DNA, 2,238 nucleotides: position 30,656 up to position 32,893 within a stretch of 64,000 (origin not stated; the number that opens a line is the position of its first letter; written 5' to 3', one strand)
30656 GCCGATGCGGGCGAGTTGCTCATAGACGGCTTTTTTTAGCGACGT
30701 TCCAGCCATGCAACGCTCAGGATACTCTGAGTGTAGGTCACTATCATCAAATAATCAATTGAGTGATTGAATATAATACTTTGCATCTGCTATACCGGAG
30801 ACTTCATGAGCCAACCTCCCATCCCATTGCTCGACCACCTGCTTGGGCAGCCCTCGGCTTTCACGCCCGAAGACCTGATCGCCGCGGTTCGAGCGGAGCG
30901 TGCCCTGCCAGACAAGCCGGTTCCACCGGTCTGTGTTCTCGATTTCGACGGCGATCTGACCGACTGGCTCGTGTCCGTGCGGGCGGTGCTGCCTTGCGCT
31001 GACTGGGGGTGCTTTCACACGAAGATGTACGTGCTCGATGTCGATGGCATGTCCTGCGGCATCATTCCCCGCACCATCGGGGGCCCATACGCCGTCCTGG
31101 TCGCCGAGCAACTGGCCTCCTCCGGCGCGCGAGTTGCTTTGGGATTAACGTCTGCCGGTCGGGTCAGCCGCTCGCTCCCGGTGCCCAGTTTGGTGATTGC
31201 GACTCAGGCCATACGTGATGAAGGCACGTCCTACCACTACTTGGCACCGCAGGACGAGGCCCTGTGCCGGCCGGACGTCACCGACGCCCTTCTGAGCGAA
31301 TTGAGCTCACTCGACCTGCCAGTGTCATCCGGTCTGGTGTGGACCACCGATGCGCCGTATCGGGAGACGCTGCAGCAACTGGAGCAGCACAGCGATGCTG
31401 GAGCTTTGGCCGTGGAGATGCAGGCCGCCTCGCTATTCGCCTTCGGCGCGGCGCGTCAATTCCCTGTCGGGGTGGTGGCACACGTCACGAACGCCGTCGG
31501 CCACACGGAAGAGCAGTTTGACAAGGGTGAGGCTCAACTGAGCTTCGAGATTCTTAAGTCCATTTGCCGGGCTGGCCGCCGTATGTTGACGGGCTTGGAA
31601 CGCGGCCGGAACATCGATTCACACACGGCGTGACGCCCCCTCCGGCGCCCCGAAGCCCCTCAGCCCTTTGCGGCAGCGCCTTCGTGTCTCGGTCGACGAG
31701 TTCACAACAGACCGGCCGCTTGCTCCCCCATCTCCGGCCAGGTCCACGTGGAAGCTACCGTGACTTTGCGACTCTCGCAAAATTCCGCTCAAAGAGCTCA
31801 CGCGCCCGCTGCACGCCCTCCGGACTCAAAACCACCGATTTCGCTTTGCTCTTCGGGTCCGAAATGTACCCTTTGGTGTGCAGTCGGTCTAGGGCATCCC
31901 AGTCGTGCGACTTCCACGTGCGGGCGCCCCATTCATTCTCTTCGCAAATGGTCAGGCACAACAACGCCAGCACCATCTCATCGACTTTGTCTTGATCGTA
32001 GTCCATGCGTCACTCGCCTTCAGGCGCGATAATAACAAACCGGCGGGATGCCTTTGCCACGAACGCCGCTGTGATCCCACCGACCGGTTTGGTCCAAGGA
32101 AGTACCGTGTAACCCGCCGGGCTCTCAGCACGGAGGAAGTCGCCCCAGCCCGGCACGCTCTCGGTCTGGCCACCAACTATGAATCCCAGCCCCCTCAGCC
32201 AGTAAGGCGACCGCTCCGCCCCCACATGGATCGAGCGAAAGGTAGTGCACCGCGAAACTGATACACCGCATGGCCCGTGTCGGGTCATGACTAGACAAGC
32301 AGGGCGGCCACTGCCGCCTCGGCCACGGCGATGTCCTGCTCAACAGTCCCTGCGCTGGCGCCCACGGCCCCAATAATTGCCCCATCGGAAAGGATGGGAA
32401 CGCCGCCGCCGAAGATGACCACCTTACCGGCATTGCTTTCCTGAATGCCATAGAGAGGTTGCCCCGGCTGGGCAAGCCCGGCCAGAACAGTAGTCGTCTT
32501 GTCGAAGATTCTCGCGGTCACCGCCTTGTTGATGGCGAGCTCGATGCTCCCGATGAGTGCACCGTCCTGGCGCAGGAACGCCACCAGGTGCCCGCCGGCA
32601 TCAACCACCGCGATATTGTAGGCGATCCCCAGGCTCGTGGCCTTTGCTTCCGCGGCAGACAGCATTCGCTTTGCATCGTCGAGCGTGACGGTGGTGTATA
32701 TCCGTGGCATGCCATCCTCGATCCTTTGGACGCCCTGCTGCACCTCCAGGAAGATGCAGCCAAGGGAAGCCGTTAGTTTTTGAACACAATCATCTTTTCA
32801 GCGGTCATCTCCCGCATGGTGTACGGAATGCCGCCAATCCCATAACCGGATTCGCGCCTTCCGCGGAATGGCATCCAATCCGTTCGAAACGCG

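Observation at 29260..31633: Candidate system: ArsR-rhodanese sensor, Sec methyltransferase and divergent nucleoside phosphorylase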

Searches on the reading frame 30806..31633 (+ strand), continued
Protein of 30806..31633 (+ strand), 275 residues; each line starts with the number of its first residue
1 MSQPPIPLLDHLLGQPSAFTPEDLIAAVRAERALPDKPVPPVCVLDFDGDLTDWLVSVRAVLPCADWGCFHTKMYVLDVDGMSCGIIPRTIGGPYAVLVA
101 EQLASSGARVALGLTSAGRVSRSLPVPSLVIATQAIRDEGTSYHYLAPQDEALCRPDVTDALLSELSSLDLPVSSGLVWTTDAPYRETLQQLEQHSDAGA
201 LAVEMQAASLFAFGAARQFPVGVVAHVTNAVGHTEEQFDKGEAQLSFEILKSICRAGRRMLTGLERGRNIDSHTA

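Call 83: search_protein_families(library=ncbifam, proteins=[P0243, P0246, P0257, P0259], max_evalue=0.00001)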
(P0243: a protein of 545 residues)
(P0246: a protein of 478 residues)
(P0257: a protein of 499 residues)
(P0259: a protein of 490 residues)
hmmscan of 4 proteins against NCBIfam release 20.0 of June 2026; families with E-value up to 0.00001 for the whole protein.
P0243 (545 aa): 8 families
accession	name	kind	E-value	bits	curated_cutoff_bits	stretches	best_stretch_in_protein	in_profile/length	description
TIGR04282.1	glyco_like_cofC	hypoth_equivalog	4.9e-37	127.5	134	1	10-199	2-189/189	TIGR04282 family arsenosugar biosynthesis glycosyltransferase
TIGR01718.1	Uridine-psphlse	equivalog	6e-12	45.4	280.3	1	356-511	49-217/245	uridine phosphorylase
NF005500.0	PRK07115.1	equivalog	1.7e-08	34.1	264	1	355-503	58-207/261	AMP nucleosidase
NF008383.0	PRK11178.1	equivalog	2.5e-08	33.5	262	1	356-463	56-163/254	uridine phosphorylase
TIGR03552.1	F420_cofC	equivalog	3.8e-08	33.2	105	1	11-203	3-188/196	2-phospho-L-lactate guanylyltransferase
TIGR00107.1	deoD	equivalog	8.2e-08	32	232.25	1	378-511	71-205/232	purine-nucleoside phosphorylase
NF004489.0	PRK05819.1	subfamily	7.9e-07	28.6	230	1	359-512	55-210/236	DeoD-type purine-nucleoside phosphorylase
TIGR01721.1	AMN-like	hypoth_equivalog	5.3e-06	25.8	307.2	1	357-495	57-197/269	AMP nucleosidase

P0246 (478 aa): 5 families
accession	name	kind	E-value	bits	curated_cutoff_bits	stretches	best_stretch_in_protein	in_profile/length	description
NF004489.0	PRK05819.1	subfamily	2.6e-08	33.4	230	1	83-239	50-208/236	DeoD-type purine-nucleoside phosphorylase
TIGR00107.1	deoD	equivalog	2.3e-07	30.6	232.25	1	85-238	48-203/232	purine-nucleoside phosphorylase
NF008383.0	PRK11178.1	equivalog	2.4e-06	27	262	0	81-231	52-216/254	uridine phosphorylase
TIGR01718.1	Uridine-psphlse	equivalog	2.5e-06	27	280.3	0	82-241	46-218/245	uridine phosphorylase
NF009914.0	PRK13374.1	subfamily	4.6e-06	26.4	338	1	83-238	50-207/235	DeoD-type purine-nucleoside phosphorylase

P0257 (499 aa): 31 families (the best 25 are shown)
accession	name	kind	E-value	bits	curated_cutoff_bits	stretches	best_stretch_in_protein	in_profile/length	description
NF045667.1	MTase_DVU1556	equivalog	7.3e-18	64.8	155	1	45-152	18-127/213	DVU_1556 family methyltransferase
NF001241.0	PRK00216.1-2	equivalog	4.7e-15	55.9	327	1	48-149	50-152/231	demethylmenaquinone methyltransferase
NF043040.1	corrin_prot_MT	hypoth_equivalog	3e-13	49.7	180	1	52-146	44-149/216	corrinoid protein-associated methyltransferase CpaM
TIGR01934.1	MenG_MenH_UbiE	subfamily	4.7e-13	49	158.35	1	43-149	33-146/223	ubiquinone/menaquinone biosynthesis methyltransferase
NF001244.0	PRK00216.1-5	equivalog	3.1e-12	46.3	216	1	50-154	49-162/236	bifunctional demethylmenaquinone methyltransferase/2-methoxy-6-polyprenyl-1,4-benzoquinol methylase UbiE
NF007610.0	PRK10258.1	equivalog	3.3e-12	46.3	342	1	50-152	43-146/251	malonyl-ACP O-methyltransferase BioC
TIGR02072.1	BioC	equivalog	1.2e-11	44.9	184.95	1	53-147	38-135/244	malonyl-ACP O-methyltransferase BioC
NF041537.1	ArsM_AhpD_UU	exception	1.7e-11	43.5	510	1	44-145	70-181/345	arsenite methyltransferase/AhpD domain selenoprotein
NF047649.1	MTase_UXPK_star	exception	1.9e-11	43.6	460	1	44-145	71-182/283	methyltransferase/UXPK-star double selenoprotein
NF045825.1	FAmtase_mtf2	equivalog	1.2e-10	41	400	1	48-177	57-192/248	fatty-acid O-methyltransferase Mtf2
TIGR01983.1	UbiG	equivalog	1.4e-10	40.9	102.95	1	47-149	47-156/228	bifunctional 2-polyprenyl-6-hydroxyphenol methylase/3-demethylubiquinol 3-O-methyltransferase UbiG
NF001243.0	PRK00216.1-4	equivalog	5.1e-10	39.1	235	1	49-144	47-151/237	demethylmenaquinone methyltransferase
NF045823.1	PthPhpthDimycoMt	equivalog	5.2e-10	38.9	300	1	50-160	67-182/256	phthiotriol/phenolphthiotriol dimycocerosates methyltransferase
NF004489.0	PRK05819.1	subfamily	6.3e-10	38.7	230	1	311-470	49-210/236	DeoD-type purine-nucleoside phosphorylase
TIGR02021.1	BchM-ChlM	equivalog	7.6e-10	38.6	158.9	1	40-119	43-128/218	magnesium protoporphyrin IX methyltransferase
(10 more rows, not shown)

P0259 (490 aa): 4 families
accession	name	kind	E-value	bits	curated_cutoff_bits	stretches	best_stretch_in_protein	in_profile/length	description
NF045667.1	MTase_DVU1556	equivalog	1.9e-07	30.7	155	1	62-164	21-119/213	DVU_1556 family methyltransferase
TIGR01718.1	Uridine-psphlse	equivalog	4.7e-07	29.4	280.3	0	300-480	45-238/245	uridine phosphorylase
NF043040.1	corrin_prot_MT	hypoth_equivalog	5.4e-07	29.3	180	1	63-168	41-151/216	corrinoid protein-associated methyltransferase CpaM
NF004489.0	PRK05819.1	subfamily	2.5e-06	26.9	230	1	301-461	49-211/236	DeoD-type purine-nucleoside phosphorylase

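Call 85: list_cluster_members(proteins=[P0246, P0257, P0259, P0243])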
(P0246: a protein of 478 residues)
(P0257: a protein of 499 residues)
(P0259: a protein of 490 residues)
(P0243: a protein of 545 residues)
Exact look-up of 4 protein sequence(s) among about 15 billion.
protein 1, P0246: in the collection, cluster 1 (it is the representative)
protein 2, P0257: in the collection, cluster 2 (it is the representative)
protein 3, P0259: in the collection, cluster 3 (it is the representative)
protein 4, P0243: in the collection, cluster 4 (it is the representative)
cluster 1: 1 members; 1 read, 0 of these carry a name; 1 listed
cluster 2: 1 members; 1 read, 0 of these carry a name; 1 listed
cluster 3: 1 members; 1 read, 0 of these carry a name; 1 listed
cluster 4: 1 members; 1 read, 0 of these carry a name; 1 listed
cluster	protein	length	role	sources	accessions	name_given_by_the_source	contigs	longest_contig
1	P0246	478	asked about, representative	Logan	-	-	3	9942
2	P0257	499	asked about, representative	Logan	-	-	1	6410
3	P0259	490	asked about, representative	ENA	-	-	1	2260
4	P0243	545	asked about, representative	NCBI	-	-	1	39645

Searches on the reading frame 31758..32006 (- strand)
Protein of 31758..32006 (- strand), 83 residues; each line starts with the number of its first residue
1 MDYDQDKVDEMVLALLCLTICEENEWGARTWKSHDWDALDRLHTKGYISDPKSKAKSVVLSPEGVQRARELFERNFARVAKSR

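Call 7: search_protein_families(library=pfam, proteins=[window:31758-32006:-], max_evalue=0.01)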
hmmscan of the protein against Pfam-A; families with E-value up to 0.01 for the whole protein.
window:31758-32006:- (83 aa): 1 family
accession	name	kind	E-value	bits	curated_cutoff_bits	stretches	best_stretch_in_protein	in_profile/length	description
PF20008.5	DUF6429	-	1.6e-29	101.8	31.6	1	4-77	1-70/71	Domain of unknown function (DUF6429)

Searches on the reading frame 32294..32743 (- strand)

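Call 7: search_protein_families(library=pfam, proteins=[window:32294-32743:-], max_evalue=0.01)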
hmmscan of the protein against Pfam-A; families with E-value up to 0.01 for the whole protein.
window:32294-32743:- (150 aa): 1 family
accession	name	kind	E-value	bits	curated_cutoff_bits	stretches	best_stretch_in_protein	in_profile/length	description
PF03928.20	HbpS-like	-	1.9e-38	131.8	25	1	20-146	2-128/128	Haem degrading protein HbpS-like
